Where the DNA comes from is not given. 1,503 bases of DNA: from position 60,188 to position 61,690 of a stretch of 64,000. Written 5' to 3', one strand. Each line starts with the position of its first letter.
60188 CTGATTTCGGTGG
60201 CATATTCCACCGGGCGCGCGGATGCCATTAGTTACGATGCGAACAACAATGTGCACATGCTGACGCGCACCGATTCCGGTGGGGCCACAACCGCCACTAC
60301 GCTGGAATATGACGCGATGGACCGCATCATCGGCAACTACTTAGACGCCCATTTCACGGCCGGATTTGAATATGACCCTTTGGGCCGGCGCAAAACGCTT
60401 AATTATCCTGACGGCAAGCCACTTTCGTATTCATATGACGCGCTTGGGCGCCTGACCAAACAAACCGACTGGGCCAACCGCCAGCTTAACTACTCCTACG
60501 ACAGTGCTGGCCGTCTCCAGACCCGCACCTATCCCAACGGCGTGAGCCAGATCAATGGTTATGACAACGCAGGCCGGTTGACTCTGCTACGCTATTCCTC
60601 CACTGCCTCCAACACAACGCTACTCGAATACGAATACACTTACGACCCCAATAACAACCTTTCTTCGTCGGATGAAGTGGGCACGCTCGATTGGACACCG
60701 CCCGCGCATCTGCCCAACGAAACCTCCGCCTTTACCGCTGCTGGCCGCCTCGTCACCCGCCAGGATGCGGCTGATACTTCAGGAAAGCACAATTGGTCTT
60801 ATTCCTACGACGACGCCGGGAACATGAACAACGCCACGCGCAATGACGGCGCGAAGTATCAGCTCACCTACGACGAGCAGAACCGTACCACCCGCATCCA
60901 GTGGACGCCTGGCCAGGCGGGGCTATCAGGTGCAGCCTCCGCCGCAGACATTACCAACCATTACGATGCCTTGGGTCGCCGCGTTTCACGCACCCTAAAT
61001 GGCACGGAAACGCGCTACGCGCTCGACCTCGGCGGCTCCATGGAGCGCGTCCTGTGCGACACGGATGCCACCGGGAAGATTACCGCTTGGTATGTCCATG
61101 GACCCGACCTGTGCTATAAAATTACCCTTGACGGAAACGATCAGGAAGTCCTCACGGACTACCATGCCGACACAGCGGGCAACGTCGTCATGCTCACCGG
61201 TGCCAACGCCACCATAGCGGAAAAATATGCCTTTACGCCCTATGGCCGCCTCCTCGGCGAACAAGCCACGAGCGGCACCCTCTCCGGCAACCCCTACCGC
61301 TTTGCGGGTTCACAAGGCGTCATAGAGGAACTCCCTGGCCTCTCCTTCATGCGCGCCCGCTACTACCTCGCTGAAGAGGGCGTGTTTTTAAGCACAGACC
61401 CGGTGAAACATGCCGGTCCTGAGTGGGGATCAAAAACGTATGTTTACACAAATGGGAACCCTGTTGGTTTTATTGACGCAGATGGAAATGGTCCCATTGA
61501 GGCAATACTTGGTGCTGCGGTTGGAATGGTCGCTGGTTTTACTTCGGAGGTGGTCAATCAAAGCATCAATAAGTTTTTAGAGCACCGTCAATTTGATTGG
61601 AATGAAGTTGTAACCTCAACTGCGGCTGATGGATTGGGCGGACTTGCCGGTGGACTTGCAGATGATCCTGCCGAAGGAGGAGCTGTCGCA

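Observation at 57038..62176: LamG-RHS/YD shell protein with an unrecognised C-terminal payload that ends in LysM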

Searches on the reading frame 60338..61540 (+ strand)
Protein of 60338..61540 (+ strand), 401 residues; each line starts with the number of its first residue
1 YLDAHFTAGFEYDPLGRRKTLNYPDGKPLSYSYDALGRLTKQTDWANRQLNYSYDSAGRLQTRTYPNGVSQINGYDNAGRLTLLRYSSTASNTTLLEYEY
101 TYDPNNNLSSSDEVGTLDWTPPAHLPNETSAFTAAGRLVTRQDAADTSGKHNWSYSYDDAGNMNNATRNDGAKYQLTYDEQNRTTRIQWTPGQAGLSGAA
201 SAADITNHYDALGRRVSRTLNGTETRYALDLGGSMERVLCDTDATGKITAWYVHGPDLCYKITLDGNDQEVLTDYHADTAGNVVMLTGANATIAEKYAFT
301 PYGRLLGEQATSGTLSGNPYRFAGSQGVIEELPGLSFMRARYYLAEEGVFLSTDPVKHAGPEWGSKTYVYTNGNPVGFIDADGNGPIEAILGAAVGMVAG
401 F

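Call 61: search_solved_structures(query=window:60338-61540:+, max_evalue=0.001, show_alignments=3)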
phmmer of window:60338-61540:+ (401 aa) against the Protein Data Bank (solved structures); distinct sequences matched with E-value up to 0.001: 14.
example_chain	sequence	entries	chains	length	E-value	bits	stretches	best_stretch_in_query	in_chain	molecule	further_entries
8h8a_A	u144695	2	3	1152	7.3e-29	104.8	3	4-383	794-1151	Putative Rhs-family protein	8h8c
8h8b_A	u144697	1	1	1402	1.4e-27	100.6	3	4-379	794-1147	Putative Rhs-family protein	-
8cp6_B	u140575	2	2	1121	3.5e-18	69.6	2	10-105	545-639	Toxin protein Tse5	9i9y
8qja_A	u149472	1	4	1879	6.4e-17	65.5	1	9-87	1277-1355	Putative type VI secretion system YD repeat-containing Rhs element Vgr protein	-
8qjd_A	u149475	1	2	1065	2.8e-15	60.1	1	11-108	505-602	Salmonella bongori Rhs core domain (residues 360-1420)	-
8qjb_A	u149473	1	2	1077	6.8e-15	58.8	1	11-106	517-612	T6SS-associated Rhs core domain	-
7pq5_L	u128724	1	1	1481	1.5e-14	57.7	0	9-79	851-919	Tre23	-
7q97_A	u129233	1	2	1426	2.3e-14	57.1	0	155-381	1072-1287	Rhs family protein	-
8qjc_A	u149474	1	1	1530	2.7e-14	56.8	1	11-107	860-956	T6SS-associated Rhs core and toxin domain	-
8uy4_A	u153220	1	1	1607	1.1e-12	51.5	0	10-100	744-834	Tse15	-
8uxt_A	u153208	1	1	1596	5.5e-12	49.2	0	10-100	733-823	Tse15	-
9pt5_A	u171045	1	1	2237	2.9e-10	43.6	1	39-383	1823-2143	Teneurin-like protein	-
9ifo_A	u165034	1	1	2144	3.2e-10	43.4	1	37-383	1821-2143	Teneurin-Like Protein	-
8fia_A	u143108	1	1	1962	8.8e-05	25.5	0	9-72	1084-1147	Teneurin-m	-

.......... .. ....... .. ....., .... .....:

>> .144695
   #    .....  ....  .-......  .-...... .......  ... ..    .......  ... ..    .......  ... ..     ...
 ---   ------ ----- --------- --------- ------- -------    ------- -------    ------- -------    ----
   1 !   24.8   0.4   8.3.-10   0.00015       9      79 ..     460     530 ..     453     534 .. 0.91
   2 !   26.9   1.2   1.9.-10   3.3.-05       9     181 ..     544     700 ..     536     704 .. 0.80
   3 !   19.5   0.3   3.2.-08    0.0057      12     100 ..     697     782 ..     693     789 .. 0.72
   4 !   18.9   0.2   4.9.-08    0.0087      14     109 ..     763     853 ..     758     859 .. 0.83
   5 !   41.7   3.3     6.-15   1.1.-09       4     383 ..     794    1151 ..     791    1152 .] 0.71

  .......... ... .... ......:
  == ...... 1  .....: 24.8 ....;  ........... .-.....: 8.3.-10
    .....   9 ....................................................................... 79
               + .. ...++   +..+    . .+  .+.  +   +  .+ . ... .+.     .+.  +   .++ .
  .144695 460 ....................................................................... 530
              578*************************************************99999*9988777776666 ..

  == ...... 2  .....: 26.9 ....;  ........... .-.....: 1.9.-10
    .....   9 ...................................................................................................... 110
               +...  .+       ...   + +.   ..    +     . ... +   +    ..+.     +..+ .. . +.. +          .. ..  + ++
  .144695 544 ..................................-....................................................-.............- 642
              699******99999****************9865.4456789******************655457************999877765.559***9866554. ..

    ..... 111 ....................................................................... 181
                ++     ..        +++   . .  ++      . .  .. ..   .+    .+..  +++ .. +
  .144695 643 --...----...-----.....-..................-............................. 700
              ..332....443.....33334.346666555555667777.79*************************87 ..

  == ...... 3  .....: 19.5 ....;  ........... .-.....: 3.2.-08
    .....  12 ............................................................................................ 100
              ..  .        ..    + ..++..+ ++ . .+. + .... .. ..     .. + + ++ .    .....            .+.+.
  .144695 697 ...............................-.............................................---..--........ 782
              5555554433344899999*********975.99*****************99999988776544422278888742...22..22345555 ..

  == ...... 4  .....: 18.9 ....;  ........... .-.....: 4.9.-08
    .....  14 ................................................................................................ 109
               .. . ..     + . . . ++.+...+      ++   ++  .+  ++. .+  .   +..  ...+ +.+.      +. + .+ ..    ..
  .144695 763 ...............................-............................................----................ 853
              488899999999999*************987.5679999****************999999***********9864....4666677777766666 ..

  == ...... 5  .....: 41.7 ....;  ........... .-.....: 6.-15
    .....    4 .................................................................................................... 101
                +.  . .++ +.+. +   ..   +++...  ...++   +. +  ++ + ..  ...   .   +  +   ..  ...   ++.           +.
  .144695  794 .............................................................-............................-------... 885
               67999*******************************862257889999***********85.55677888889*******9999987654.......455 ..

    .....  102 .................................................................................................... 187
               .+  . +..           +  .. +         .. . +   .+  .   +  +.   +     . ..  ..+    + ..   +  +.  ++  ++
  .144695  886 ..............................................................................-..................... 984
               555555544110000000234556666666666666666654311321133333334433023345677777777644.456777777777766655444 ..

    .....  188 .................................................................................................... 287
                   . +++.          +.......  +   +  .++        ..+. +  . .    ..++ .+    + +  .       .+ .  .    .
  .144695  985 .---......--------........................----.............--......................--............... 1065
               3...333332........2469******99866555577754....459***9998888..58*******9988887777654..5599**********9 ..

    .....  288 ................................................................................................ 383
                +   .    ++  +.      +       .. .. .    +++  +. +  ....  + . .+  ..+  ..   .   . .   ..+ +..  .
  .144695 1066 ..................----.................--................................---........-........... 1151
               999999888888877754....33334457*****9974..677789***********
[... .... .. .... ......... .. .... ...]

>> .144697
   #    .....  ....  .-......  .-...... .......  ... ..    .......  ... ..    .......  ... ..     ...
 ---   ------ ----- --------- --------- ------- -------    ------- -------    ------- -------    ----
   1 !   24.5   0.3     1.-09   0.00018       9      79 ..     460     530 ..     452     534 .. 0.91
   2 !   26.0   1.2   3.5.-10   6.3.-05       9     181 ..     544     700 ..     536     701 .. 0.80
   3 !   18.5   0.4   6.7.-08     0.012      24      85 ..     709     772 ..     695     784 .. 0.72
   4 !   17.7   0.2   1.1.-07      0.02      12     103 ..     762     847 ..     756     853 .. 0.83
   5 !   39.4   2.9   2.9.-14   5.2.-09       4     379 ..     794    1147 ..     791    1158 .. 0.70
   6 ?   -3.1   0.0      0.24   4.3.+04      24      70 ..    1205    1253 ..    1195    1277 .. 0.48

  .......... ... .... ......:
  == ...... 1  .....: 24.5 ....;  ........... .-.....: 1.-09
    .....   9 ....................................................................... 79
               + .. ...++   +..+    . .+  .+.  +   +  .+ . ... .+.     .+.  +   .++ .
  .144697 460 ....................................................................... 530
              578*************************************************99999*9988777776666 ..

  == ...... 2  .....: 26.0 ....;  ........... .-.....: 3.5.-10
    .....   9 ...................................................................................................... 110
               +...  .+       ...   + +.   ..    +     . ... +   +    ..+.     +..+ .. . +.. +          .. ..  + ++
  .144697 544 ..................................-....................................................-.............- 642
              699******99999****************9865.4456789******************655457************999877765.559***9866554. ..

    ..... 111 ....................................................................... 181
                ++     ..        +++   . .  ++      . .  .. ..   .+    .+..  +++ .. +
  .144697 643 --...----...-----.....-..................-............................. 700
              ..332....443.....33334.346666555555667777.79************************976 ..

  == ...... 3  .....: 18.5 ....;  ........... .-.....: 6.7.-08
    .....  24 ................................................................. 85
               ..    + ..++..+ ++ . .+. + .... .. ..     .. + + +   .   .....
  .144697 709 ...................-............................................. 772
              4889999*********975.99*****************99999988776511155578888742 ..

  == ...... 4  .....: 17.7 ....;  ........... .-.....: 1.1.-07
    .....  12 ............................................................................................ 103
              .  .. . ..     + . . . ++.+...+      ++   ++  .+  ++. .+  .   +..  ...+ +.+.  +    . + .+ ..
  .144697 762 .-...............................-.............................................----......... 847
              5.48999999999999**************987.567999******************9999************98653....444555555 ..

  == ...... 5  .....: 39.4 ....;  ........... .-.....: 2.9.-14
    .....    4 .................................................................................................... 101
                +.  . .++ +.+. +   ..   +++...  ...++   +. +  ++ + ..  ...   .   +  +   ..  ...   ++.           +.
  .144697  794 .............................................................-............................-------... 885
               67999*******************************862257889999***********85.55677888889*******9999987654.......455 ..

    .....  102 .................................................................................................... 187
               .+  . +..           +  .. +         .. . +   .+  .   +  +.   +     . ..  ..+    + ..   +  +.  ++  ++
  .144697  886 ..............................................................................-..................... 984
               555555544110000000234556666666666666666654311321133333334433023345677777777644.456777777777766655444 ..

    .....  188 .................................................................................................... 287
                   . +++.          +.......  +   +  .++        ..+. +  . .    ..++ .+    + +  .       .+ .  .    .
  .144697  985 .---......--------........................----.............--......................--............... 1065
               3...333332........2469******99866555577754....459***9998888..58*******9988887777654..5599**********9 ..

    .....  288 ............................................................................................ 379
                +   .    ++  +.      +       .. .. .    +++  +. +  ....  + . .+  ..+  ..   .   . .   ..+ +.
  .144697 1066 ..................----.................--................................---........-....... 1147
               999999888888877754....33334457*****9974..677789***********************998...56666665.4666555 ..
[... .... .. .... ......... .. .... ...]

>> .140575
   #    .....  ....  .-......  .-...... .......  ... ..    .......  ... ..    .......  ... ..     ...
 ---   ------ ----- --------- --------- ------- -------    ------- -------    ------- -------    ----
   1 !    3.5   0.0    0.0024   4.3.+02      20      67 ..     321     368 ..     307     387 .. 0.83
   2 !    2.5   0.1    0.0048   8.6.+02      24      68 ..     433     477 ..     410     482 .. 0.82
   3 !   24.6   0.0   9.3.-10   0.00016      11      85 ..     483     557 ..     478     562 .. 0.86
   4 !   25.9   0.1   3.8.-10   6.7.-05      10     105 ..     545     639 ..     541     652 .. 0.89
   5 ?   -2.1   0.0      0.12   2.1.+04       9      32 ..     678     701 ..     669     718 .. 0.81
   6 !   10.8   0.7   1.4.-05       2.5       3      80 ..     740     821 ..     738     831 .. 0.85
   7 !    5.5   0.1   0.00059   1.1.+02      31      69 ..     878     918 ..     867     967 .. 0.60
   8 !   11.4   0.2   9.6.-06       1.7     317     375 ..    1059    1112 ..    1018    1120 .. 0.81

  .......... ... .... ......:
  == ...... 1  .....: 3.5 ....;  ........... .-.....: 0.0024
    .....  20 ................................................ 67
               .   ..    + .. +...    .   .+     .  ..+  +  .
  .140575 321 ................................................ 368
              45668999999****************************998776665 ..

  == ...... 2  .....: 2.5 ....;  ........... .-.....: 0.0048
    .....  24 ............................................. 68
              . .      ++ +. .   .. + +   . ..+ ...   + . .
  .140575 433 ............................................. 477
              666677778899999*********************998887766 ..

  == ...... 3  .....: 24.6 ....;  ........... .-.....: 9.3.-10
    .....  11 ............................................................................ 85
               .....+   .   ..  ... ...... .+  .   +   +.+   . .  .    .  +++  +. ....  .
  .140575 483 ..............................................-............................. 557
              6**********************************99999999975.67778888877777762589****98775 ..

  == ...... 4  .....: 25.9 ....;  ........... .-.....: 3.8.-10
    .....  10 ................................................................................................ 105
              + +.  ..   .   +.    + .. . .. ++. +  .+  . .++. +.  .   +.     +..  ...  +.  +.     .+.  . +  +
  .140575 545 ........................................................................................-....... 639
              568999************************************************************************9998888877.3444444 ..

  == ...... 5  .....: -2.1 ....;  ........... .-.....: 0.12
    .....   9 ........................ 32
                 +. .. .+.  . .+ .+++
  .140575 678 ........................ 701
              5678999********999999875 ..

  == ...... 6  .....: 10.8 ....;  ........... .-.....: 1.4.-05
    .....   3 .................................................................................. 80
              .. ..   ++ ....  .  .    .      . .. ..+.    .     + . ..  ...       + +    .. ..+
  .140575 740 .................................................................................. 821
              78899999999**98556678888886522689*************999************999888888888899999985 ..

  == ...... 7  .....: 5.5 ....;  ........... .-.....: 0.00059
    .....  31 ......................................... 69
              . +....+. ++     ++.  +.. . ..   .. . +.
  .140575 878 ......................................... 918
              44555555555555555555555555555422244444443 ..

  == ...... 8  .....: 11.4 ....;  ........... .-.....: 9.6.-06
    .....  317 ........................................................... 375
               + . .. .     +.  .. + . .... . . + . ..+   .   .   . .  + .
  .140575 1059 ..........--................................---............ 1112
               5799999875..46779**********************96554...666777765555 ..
